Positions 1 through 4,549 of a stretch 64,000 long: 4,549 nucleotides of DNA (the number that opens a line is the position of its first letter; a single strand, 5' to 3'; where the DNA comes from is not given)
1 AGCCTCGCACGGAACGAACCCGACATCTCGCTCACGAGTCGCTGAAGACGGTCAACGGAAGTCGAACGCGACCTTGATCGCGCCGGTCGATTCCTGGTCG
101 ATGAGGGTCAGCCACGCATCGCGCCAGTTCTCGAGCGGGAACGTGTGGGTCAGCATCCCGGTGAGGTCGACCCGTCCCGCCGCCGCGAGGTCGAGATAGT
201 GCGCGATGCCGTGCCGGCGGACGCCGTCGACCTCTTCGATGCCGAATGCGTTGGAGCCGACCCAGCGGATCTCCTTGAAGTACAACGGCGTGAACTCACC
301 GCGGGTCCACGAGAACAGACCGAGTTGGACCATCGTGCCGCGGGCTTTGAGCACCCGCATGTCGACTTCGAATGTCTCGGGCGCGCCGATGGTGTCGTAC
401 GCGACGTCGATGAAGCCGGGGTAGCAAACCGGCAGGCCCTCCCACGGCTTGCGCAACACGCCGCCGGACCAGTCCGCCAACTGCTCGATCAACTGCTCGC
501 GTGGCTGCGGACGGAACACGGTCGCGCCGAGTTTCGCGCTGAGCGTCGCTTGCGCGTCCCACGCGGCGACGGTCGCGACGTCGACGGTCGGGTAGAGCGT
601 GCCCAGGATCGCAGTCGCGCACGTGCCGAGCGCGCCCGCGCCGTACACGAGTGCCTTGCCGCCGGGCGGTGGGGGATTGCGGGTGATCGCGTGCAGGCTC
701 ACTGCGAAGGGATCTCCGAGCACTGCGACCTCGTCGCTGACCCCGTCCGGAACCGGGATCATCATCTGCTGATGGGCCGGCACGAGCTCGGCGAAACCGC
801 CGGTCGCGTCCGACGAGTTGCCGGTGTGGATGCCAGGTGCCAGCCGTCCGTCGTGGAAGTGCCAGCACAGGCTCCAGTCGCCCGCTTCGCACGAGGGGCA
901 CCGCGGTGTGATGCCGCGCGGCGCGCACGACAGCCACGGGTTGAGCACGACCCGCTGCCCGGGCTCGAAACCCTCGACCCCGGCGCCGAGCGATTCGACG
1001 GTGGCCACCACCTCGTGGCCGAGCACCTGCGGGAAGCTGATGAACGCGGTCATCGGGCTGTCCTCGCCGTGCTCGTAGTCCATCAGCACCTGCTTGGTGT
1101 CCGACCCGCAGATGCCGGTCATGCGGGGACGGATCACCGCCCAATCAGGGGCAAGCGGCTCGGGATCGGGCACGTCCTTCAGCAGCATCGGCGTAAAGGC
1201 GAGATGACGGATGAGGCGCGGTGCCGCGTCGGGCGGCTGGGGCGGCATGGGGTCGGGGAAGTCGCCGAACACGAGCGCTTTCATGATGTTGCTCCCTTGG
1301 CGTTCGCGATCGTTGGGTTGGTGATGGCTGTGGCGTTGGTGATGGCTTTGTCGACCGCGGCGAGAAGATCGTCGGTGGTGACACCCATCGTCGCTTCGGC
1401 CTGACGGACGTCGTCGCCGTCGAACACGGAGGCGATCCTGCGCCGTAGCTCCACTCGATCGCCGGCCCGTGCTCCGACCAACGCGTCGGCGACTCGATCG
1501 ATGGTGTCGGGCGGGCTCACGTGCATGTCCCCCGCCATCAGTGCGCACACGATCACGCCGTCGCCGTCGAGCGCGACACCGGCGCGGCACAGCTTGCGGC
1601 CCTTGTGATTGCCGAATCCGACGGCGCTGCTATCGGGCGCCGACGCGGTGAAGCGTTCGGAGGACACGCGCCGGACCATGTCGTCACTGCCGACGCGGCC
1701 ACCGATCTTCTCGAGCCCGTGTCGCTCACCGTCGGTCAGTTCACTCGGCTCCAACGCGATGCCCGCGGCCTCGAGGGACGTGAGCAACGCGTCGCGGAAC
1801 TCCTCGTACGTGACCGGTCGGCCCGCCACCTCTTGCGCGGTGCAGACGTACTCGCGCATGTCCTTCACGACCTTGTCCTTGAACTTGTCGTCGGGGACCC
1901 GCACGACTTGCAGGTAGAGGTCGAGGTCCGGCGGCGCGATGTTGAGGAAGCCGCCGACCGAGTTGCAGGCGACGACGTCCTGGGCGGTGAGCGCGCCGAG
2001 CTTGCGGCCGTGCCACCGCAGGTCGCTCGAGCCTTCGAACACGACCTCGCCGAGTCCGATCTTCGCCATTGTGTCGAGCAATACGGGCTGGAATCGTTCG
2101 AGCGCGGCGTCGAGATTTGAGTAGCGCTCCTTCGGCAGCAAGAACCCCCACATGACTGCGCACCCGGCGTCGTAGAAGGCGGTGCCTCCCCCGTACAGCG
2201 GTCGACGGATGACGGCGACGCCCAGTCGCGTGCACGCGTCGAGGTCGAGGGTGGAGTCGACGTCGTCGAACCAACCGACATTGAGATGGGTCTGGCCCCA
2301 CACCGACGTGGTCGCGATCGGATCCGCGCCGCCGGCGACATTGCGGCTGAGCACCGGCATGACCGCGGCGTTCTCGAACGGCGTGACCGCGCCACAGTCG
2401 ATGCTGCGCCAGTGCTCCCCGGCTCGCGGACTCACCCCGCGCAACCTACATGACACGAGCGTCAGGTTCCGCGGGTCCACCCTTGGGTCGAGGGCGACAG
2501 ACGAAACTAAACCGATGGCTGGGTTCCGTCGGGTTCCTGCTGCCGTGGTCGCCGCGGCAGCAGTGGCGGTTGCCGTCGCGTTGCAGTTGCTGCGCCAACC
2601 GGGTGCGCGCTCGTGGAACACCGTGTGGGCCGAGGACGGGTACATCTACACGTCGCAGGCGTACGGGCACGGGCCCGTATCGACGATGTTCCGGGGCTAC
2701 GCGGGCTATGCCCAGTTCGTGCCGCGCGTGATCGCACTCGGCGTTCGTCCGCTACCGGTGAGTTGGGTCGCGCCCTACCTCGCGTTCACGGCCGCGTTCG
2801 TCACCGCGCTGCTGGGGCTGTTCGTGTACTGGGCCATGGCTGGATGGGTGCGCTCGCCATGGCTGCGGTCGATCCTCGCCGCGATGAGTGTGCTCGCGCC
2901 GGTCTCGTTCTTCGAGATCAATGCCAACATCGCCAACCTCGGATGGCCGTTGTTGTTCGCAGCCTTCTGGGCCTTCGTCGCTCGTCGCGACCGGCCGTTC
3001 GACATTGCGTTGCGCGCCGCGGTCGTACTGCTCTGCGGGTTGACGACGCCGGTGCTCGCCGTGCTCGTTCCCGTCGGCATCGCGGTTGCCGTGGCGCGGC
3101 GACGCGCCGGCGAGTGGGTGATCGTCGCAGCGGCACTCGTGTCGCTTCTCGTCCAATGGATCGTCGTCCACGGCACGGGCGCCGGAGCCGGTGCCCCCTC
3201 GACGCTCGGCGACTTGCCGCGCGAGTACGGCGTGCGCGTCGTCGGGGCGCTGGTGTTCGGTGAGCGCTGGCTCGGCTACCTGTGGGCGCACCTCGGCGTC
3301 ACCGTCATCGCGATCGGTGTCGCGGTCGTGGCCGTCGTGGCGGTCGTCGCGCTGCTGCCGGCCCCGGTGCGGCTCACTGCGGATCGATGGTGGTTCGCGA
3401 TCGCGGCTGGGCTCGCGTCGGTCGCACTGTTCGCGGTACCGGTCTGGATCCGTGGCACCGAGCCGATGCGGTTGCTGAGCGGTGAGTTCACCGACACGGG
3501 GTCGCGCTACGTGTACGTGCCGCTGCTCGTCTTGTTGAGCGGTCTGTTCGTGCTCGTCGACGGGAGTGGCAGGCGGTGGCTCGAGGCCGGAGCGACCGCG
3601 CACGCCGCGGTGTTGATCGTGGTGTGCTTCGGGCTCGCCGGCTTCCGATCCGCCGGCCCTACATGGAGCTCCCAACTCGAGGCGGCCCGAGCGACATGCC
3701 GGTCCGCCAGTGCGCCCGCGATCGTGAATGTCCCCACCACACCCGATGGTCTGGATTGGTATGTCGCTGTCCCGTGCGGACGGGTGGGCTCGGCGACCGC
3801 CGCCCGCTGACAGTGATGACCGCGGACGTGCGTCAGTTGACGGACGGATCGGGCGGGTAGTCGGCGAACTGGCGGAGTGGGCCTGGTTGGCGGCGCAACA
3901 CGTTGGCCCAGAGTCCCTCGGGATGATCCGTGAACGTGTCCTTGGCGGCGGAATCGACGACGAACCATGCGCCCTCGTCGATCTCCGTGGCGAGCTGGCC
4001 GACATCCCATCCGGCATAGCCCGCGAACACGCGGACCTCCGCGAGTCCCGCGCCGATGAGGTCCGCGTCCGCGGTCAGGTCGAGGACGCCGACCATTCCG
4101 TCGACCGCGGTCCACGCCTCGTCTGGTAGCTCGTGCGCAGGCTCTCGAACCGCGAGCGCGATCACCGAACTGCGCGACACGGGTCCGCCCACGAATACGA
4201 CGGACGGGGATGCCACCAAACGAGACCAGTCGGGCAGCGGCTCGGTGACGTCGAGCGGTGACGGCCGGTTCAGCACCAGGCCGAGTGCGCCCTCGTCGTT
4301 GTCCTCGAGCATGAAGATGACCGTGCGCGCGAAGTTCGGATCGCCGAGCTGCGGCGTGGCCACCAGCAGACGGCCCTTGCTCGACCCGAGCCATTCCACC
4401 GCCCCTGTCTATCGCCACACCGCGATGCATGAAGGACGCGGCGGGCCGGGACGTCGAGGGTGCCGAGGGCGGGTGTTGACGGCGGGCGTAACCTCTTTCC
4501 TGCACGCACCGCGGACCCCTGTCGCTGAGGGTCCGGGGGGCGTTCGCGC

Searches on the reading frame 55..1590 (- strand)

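Call 9: search_protein_families(library=pfam, proteins=[window:55-1590:-])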
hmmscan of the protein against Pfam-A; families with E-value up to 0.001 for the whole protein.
window:55-1590:- (512 aa): 3 families
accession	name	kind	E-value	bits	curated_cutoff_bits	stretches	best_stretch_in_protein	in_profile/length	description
PF08240.17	ADH_N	-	6.4e-21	75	23.5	1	148-282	2-104/104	Alcohol dehydrogenase GroES-like domain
PF00107.32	ADH_zinc_N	-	1.3e-08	35.3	31.8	1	321-454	2-120/129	Zinc-binding dehydrogenase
PF13602.12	ADH_zinc_N_2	-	4.6e-05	24.8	27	1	394-503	24-130/134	Zinc-binding dehydrogenase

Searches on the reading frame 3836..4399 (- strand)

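Call 9: search_protein_families(library=pfam, proteins=[window:3836-4399:-])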
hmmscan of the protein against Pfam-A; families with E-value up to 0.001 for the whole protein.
window:3836-4399:- (188 aa): 1 family
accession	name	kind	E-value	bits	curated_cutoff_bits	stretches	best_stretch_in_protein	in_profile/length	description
PF02622.21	DUF179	-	3.5e-36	125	27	1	16-170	1-155/157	AlgH-like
